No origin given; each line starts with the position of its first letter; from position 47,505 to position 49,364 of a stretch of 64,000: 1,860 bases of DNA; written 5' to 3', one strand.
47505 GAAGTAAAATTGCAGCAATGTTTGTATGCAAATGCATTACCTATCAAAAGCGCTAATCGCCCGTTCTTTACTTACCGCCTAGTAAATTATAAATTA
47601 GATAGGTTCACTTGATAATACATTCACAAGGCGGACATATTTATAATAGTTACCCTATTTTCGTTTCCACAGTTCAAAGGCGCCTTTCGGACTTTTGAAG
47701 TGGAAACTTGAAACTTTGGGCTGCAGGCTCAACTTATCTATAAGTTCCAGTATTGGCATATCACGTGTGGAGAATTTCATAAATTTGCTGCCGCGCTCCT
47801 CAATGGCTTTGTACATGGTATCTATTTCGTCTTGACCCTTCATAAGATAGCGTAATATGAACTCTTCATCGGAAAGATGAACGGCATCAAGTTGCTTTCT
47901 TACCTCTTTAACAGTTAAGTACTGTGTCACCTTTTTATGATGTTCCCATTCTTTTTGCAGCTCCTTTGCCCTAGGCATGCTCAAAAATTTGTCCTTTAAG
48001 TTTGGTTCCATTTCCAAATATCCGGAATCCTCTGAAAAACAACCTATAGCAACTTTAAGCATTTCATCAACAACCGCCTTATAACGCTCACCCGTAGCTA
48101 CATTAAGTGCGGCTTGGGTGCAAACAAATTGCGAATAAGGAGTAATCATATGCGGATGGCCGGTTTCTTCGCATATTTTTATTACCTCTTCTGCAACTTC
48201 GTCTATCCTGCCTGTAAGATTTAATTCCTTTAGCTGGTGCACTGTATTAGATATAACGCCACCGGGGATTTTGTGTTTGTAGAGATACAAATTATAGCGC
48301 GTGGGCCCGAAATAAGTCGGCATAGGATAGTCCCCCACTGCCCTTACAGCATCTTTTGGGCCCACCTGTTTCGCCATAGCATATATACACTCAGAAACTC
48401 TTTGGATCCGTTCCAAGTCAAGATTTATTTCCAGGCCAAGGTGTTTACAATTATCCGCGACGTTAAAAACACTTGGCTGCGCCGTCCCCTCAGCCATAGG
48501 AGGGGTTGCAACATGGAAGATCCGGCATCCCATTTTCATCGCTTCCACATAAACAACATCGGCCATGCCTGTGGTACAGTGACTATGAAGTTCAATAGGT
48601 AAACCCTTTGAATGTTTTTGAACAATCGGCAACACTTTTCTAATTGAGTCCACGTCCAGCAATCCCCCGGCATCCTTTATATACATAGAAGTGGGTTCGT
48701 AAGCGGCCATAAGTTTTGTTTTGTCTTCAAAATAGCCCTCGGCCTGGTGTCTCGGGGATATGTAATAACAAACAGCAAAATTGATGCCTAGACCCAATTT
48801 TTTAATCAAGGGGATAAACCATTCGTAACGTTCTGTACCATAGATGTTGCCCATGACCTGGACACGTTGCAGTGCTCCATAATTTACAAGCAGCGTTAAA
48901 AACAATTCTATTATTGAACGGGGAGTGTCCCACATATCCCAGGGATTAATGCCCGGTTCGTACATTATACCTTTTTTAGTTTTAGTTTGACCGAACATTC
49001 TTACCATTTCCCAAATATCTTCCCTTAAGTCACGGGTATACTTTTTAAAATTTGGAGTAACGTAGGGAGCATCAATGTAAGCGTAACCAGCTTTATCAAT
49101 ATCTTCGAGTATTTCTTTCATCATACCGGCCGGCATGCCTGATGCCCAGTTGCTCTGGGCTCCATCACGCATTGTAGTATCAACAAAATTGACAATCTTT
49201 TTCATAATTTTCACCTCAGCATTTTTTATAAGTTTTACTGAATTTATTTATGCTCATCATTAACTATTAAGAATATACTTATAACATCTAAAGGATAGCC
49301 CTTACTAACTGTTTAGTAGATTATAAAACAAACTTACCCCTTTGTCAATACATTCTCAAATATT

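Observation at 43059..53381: Accessory catabolic island: PaaK-like CoA ligase + SSS/DUF4212 transporter + stand-alone 5S-type carboxyltransferase + XDH-family molybdoenzyme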

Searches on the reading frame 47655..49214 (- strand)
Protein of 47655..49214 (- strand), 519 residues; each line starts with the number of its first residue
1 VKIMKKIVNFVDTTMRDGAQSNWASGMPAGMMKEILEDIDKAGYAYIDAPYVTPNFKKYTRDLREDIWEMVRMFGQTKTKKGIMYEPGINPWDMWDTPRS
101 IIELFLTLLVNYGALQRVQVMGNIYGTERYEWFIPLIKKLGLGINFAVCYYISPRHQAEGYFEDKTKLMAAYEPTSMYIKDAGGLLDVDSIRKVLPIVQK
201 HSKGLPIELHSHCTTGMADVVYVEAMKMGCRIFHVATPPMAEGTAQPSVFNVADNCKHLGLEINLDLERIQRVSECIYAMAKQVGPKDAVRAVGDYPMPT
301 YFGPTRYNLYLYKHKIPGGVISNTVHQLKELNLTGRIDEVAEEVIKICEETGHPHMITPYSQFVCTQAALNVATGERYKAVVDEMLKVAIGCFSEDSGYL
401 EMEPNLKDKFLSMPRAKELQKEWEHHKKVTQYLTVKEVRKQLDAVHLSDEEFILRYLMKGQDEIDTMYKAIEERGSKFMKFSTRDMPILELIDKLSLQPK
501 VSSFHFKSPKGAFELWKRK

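Call 3: search_protein_families(library=pfam, proteins=[window:47655-49214:-])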
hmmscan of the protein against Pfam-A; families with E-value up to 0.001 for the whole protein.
window:47655-49214:- (519 aa): 2 families
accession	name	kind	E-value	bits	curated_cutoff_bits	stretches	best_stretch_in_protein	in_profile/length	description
PF02436.23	PYC_OADA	-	5.2e-18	66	27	1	312-458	2-152/201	Conserved carboxylase domain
PF00682.25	HMGL-like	-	2.1e-11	44.2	29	1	166-277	148-260/260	HMGL-like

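Call 4: search_protein_families(library=ncbifam, proteins=[window:47655-49214:-])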
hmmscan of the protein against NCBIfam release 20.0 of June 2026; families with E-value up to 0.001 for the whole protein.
window:47655-49214:- (519 aa): 17 families
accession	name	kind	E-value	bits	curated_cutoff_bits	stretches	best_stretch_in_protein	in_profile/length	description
NF006761.0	PRK09282.1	domain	1.6e-61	208.5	402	1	6-402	2-382/591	pyruvate carboxylase subunit B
NF010644.0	PRK14041.1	equivalog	4.4e-58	197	734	1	8-414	3-391/467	pyruvate carboxylase subunit B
NF008985.0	PRK12331.1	equivalog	5.7e-55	186.9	718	1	7-411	3-392/465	oxaloacetate decarboxylase subunit alpha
TIGR01108.1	oadA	equivalog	5.1e-52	177.1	756.5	1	11-400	2-375/582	sodium-extruding oxaloacetate decarboxylase subunit alpha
NF008984.0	PRK12330.1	equivalog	4.4e-39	134.6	827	1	4-403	2-386/500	methylmalonyl-CoA carboxytransferase subunit 5S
NF010645.0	PRK14042.1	equivalog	1.7e-38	132.8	1182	1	10-398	6-378/596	pyruvate carboxylase subunit B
NF009231.0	PRK12581.1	equivalog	4.9e-37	127.6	954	1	4-391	9-383/468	oxaloacetate decarboxylase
NF010643.0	PRK14040.1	subfamily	3.2e-34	118.4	892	1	4-398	3-381/595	oxaloacetate decarboxylase subunit alpha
NF009554.0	PRK12999.1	equivalog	1.5e-26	92.6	965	1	6-385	532-903/1147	pyruvate carboxylase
TIGR01235.1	pyruv_carbox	equivalog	1.2e-17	62.7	1114.45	1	6-374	529-889/1143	pyruvate carboxylase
TIGR03217.1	4OH_2_O_val_ald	equivalog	1e-08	34.8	286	1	152-278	136-262/334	4-hydroxy-2-oxovalerate aldolase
NF006049.0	PRK08195.1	subfamily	1.6e-08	34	229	1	162-280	150-269/344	4-hyroxy-2-oxovalerate/4-hydroxy-2-oxopentanoic acid aldolase,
NF004283.0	PRK05692.1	subfamily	6.5e-07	28.8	246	1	178-292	175-295/300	hydroxymethylglutaryl-CoA lyase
NF042434.1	IPMS_Lepto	equivalog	2.9e-05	23.2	500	1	187-282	187-279/374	2-isopropylmalate synthase LeuA2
NF002085.0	PRK00915.1-2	subfamily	4.1e-05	22.5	517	0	178-281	172-275/504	2-isopropylmalate synthase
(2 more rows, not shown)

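Call 10: find_encoding_contigs(protein=window:47655-49214:-, flank=10000, max_places=6)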
Protein window:47655-49214:- (519 aa): no gene with exactly this product is on record in the collection.

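Call 12: find_homologous_proteins(query=window:47655-49214:-)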
Query window:47655-49214:- (519 aa): 606 proteins with E <= 0.001 among 7956 candidates; the best 120 are listed.
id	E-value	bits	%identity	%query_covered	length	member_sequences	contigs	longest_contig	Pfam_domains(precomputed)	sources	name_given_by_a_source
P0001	0.0e+0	1201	100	99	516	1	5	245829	PF00682.26,PF02436.24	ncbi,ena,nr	ncbi:MAG: hypothetical protein GX996_06740 [Firmicutes bacterium]|nr:hypothetical protein [Bacillota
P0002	0.0e+0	1035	84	99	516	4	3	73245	PF00682.26,PF02436.24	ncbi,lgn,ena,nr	ncbi:MAG: hypothetical protein GX996_02060 [Firmicutes bacterium]|nr:hypothetical protein [Bacillota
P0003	0.0e+0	1015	83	99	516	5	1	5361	PF00682.26,PF02436.24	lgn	-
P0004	3.0e-246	836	68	99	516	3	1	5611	PF00682.26,PF02436.24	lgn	-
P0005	4.5e-239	812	67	99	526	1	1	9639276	PF00682.26,PF02436.24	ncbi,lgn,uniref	ncbi:PycB4: pyruvate carboxylase, subunit B [Desulfosarcina variabilis str. Montpellier]|uniref:hypo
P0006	1.3e-219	748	64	99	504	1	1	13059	PF00682.26,PF02436.24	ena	-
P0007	9.8e-219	745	63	93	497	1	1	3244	PF00682.26,PF02436.24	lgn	-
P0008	2.6e-186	638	54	99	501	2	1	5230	PF02436.24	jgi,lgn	jgi:oxaloacetate decarboxylase alpha subunit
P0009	3.1e-182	625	56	99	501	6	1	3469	PF00682.26,PF02436.24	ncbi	-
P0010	1.9e-179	615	56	95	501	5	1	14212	PF00682.26,PF02436.24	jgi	jgi:oxaloacetate decarboxylase (Na+ extruding) subunit alpha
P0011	8.8e-179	613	56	97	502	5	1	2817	PF00682.26,PF02436.24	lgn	-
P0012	1.0e-178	613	56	97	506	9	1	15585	PF00682.26,PF02436.24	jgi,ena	-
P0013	2.0e-178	612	54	99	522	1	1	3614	PF02436.24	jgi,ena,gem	-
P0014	2.9e-178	612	56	96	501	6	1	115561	PF00682.26,PF02436.24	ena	-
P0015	2.9e-178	612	56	97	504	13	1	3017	PF00682.26,PF02436.24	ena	-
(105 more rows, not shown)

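Call 13: find_encoding_contigs(protein=P0002, flank=10000, max_places=3)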
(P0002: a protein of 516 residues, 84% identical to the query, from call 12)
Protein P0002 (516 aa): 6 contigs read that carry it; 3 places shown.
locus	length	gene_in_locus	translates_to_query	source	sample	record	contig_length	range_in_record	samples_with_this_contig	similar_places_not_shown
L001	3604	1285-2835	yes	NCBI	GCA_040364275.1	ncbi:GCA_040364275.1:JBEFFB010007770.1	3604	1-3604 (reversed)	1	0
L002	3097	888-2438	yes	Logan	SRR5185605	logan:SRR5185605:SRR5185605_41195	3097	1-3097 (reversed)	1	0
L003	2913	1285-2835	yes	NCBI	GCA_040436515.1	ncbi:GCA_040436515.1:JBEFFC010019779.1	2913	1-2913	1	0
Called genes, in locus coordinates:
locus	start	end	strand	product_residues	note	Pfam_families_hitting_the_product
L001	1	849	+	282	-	?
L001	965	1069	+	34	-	-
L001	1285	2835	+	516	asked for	PF00682:HMGL-like, PF02436:PYC_OADA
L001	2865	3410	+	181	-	PF00364:Biotin_lipoyl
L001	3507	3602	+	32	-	?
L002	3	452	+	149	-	?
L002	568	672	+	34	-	-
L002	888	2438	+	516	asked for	PF00682:HMGL-like, PF02436:PYC_OADA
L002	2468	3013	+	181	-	PF00364:Biotin_lipoyl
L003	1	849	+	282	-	?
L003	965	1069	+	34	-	-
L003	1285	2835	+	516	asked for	PF00682:HMGL-like, PF02436:PYC_OADA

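Call 14: find_encoding_contigs(protein=P0005, flank=10000, max_places=2)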
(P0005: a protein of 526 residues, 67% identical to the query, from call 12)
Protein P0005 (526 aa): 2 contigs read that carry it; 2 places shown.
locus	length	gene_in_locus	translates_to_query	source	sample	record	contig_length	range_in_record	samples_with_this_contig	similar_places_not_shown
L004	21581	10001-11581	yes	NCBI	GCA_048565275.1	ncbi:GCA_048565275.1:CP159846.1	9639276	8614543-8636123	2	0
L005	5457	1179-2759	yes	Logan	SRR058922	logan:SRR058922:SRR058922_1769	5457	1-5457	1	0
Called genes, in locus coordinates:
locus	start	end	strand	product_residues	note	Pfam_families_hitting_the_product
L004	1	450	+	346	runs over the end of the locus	PF03235:GmrSD_N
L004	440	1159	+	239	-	PF18737:HEPN_MAE_28990 (weak), PF18735:HEPN_RiboL-PSP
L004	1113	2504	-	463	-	PF20042:DUF6444, PF03050:DDE_Tnp_IS66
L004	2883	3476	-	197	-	PF12762:DDE_Tnp_IS1595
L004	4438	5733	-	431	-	PF01548:DEDD_Tnp_IS110, PF02371:Transposase_20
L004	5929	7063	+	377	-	PF01527:HTH_Tnp_1 (weak), PF13276:HTH_21, PF00665:rve, PF24764:rva_4 (weak), PF13683:rve_3, PF13333:rve_2 (weak)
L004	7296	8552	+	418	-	-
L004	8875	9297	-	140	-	PF10057:MpsC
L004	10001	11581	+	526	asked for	PF00682:HMGL-like (faint), PF02436:PYC_OADA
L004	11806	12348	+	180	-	PF00364:Biotin_lipoyl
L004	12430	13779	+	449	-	PF00289:Biotin_carb_N, PF02222:ATP-grasp, PF02786:CPSase_L_D2, PF07478:Dala_Dala_lig_C, PF02785:Biotin_carb_C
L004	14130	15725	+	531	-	PF00501:AMP-binding, PF13193:AMP-binding_C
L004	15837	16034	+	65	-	-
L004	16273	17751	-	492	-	PF00749:tRNA-synt_1c, PF19269:Anticodon_2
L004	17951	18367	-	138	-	-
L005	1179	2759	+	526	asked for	PF00682:HMGL-like (faint), PF02436:PYC_OADA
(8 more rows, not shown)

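Call 18: find_related_loci(query=A1, collection=genome_contigs, flank=10000)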
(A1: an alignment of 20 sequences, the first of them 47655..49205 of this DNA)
Query A1 (516 aa) in genome_contigs; peptide patterns used: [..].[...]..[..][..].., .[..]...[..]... (x = any residue, [..] = any of these).
222 stretches matched a pattern; 115 encode a relative of the query (tblastn E <= 1e-3); the best 80 are kept; 78 distinct loci.
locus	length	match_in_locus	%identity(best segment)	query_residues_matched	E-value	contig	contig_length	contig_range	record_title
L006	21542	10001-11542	67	1-515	0e+0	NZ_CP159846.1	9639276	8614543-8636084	Desulfosarcina variabilis str. Montpellier chromosome, complete genome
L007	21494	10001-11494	55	1-514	0e+0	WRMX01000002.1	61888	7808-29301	MAG: Oscillospiraceae bacterium isolate Th196P4bin1 JGI24702J35022_10000022, whole genome shotgun sequence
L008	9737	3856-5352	54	1-515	0e+0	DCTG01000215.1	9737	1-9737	MAG TPA_asm: Clostridiales bacterium UBA1446 UBA1446_contig_83098, whole genome shotgun sequence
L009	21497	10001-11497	55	1-515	0e+0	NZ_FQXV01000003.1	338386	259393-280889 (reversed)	Sporobacter termitidis DSM 10068, whole genome shotgun sequence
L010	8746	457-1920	55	1-504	0e+0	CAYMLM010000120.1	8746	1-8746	MAG TPA_asm: uncultured Papillibacter sp. isolate binchicken_co43_321 genome assembly, contig: NODE_14276_length_8746_co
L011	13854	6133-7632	52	1-516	2e-177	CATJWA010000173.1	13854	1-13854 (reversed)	MAG: uncultured Eubacteriales bacterium isolate iMGMC-711_1678881662 genome assembly, contig: MegahitA5_50633, whole gen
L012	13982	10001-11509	48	1-514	5e-164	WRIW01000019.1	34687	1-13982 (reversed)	MAG: Clostridiales bacterium isolate Nt197P3bin58 Ga0082212_10001474, whole genome shotgun sequence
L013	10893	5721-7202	47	5-516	8e-158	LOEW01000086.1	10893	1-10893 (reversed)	MAG: Desulfosporosinus sp. BRH_c37 BRHa_1002148, whole genome shotgun sequence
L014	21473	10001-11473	46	5-516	2e-153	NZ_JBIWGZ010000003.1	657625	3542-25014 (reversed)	Rummeliibacillus sp. NPDC094406 NPDC094406_188_G6.ctg-0003, whole genome shotgun sequence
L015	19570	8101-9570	47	2-512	2e-153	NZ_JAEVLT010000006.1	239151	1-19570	Bacillus sp. EB600 ENGS202_contig_6, whole genome shotgun sequence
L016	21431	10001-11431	48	5-502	1e-152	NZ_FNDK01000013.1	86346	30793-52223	Alteribacillus persepolensis strain DSM 21632, whole genome shotgun sequence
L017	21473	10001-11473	47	1-512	4e-152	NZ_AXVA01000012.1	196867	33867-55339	Bacillus sp. UNC438CL73TsuS30 M028DRAFT_scaffold00007.7_C, whole genome shotgun sequence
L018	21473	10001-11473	47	1-512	6e-151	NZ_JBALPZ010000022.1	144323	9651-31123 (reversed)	Neobacillus drentensis strain JJ1232 JJ-1232_contig_22, whole genome shotgun sequence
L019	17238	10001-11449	46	1-504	5e-150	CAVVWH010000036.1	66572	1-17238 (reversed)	MAG: uncultured Bacillaceae bacterium isolate MFD07841.bin.3.76 genome assembly, contig: contig_7893, whole genome shotg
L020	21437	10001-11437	46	5-504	4e-148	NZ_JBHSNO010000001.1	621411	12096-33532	Sporosarcina soli strain KACC 11300 platanus_K_default_1, whole genome shotgun sequence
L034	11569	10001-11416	45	5-498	4e-131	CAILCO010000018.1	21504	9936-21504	MAG: uncultured Sterolibacterium sp. isolate MJ-2014-D4_bin-427 genome assembly, contig: bin-427:018/176, whole genome s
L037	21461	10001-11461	42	5-515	1e-129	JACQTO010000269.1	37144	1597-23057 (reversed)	MAG: Betaproteobacteria bacterium isolate NC_groundwater_1413_Ag_S-0.65um_62_47 S_p65_S5_coassembly_k141_5498518, whole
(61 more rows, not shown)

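Call 24: search_protein_families(library=pfam, proteins=[L017:5668-6423:-, L017:4220-4615:+, L018:2685-3917:+, L016:6831-7604:+, L017:14545-15144:-, L009:9269-9928:+, L017:1357-2058:+, L017:13524-14360:+, L017:2086-2739:+, L014:7275-8465:+], max_evalue=0.00001)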
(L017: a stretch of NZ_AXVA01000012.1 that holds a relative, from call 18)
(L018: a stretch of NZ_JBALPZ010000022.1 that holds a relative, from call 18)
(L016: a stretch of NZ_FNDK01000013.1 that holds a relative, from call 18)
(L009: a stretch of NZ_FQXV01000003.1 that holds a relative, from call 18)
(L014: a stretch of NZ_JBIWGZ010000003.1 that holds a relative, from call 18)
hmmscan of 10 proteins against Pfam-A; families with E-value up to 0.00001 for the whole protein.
L017:5668-6423:- (251 aa): 3 families
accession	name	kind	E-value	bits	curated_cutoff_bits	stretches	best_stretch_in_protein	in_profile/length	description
PF00106.31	adh_short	-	1.5e-53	181.6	26.6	1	6-190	2-190/195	short chain dehydrogenase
PF13561.12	adh_short_C2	-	6.7e-53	180.1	27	1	11-250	1-234/236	Enoyl-(Acyl carrier protein) reductase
PF08659.16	KR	-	3.2e-07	30.9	22.6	1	6-177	2-173/180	KR domain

L017:4220-4615:+ (131 aa): 2 families
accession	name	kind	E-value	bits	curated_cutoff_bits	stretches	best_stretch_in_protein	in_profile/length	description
PF13279.12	4HBT_2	-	6e-17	62.7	25.5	1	9-129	1-121/122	Thioesterase-like superfamily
PF03061.28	4HBT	-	2.9e-10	40.7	20.6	1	18-99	2-75/79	Thioesterase superfamily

L018:2685-3917:+ (410 aa): 3 families
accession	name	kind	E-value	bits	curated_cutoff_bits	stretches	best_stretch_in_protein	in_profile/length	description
PF13458.12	Peripla_BP_6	-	7.5e-70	236.7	31.7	1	44-383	1-340/343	Periplasmic binding protein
PF13433.12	Peripla_BP_5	-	8.4e-28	97.9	27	1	45-376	1-331/363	Periplasmic binding protein domain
PF01094.35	ANF_receptor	-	1.5e-11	44.4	25.4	1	82-235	20-175/353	Receptor family ligand binding region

L016:6831-7604:+ (257 aa): 2 families
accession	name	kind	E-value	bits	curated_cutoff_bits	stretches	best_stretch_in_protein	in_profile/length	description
PF01614.24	IclR_C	-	3.5e-42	144.3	24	1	81-249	4-172/174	Bacterial transcriptional regulator IclR C-terminal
PF09339.16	HTH_IclR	-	2.1e-11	43.9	22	1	11-60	1-50/52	IclR helix-turn-helix domain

L017:14545-15144:- (199 aa): 1 family
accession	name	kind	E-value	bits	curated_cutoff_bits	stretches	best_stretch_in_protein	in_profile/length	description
PF00440.29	TetR_N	-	1.4e-15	57.2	24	1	21-66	1-47/47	Bacterial regulatory proteins, tetR family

L009:9269-9928:+ (219 aa): 1 family
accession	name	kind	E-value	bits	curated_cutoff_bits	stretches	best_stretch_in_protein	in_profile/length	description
PF00857.26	Isochorismatase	-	7.3e-49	166.6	27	1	18-201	1-174/175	Isochorismatase domain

L017:1357-2058:+ (233 aa): 1 family
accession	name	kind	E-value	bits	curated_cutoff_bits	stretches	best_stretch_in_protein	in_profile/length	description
PF01144.29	CoA_trans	-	2e-78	263.2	23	1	9-215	3-214/217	Coenzyme A transferase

L017:13524-14360:+ (278 aa): 1 family
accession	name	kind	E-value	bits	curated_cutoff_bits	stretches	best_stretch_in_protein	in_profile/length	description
PF05853.18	BKACE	-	4.9e-101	338.1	24.8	1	3-270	1-274/274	beta-keto acid cleavage enzyme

L017:2086-2739:+ (217 aa): 1 family
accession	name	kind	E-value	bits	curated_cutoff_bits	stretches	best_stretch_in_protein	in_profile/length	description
PF01144.29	CoA_trans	-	1.2e-53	182.2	23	1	9-201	4-216/217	Coenzyme A transferase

L014:7275-8465:+ (396 aa): 2 families
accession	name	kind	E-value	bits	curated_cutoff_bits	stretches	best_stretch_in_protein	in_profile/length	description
PF00108.29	Thiolase_N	-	1.2e-81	274.3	26.4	1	9-265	1-259/260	Thiolase, N-terminal domain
PF02803.24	Thiolase_C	-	4.8e-50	168.7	27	1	273-394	1-122/123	Thiolase, C-terminal domain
